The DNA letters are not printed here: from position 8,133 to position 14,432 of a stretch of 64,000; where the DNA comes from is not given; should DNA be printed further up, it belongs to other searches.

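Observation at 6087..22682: A 16.6-kb single ORF encoding a 5531-aa LPXTG adhesin-like protein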

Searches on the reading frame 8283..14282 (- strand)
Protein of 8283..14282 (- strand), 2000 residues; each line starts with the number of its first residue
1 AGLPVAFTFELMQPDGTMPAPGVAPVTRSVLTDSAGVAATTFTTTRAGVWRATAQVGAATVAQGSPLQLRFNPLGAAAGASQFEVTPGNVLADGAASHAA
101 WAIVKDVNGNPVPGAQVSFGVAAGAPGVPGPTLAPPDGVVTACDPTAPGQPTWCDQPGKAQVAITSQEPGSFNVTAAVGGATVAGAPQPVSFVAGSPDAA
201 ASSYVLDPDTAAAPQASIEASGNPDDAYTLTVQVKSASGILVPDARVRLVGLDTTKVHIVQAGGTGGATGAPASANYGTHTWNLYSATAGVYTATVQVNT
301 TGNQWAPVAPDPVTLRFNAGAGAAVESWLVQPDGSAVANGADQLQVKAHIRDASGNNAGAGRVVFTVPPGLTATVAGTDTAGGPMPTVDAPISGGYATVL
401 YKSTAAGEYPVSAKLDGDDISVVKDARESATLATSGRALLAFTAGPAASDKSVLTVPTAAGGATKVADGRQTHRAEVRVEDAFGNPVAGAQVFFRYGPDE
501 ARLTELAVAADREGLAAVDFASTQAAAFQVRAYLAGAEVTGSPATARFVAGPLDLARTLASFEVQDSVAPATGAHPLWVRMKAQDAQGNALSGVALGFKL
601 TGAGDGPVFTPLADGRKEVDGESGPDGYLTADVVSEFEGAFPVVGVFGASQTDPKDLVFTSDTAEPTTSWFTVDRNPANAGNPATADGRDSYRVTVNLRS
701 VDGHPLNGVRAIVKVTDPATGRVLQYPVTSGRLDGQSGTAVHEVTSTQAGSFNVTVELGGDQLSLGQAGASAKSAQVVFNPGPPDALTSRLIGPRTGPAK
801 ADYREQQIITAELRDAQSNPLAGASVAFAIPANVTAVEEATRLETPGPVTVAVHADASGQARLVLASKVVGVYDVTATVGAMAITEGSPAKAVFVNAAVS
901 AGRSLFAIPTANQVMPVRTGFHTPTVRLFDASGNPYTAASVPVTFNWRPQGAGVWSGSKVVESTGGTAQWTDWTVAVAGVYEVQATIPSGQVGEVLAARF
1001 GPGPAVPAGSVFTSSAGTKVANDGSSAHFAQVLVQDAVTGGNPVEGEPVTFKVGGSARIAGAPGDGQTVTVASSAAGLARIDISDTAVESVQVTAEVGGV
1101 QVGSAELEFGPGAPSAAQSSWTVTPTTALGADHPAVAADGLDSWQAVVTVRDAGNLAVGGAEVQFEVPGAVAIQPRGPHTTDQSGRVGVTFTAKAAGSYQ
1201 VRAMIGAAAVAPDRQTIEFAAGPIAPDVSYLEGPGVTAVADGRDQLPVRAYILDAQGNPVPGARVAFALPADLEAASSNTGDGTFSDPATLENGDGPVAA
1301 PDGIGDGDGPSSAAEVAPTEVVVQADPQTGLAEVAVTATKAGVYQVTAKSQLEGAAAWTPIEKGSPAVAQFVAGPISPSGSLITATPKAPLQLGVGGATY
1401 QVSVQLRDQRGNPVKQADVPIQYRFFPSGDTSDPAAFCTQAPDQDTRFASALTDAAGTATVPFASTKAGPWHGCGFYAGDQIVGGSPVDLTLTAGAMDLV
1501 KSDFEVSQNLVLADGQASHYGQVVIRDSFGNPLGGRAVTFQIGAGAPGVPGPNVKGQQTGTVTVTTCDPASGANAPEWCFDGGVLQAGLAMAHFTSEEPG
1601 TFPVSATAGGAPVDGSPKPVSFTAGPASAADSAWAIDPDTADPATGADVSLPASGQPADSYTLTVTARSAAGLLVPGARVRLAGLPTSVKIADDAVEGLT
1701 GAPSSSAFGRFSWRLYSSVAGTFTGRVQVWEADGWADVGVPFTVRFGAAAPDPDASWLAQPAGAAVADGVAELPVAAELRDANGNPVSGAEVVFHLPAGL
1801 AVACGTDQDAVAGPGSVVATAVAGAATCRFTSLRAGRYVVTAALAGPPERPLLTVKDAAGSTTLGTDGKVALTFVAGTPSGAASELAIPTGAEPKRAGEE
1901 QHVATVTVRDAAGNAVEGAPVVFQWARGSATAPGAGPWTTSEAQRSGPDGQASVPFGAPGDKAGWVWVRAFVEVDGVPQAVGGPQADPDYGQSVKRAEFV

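Call 5: search_protein_families(library=pfam, proteins=[window:8283-14282:-], max_evalue=0.01)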
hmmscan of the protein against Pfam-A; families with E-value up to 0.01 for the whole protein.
window:8283-14282:- (2000 aa): 6 families
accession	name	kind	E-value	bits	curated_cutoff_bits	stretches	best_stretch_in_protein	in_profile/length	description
PF02369.22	Big_1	-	5.4e-126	411.5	34.9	12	464-549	10-93/93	Bacterial Ig-like domain (group 1)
PF09134.16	Invasin_D3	-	1e-77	257.3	33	9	79-195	3-98/98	Invasin, domain 3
PF00630.25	Filamin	-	1.1e-13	52.3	26.9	0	691-762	22-86/93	Filamin/ABP280 repeat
PF18565.7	Glyco_hydro2_C5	-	4e-06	27.1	32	0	1239-1264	11-36/103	Glycoside hydrolase family 2 C-terminal domain 5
PF17789.7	MG4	-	0.00013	22.5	24.7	0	1397-1461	13-58/95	Macroglobulin domain MG4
PF02470.25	MlaD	-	0.0045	17.6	25.1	0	1660-1686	2-27/81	MlaD protein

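Call 6: search_protein_families(library=ncbifam, proteins=[window:8283-14282:-], max_evalue=0.01)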
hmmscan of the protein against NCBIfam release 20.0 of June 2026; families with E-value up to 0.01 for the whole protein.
window:8283-14282:- (2000 aa): 1 family
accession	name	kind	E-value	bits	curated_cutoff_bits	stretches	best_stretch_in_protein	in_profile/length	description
TIGR04134.1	lipo_with_rSAM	hypoth_equivalog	0.0018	18.3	39.8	0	1390-1422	30-62/150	radical SAM-associated putative lipoprotein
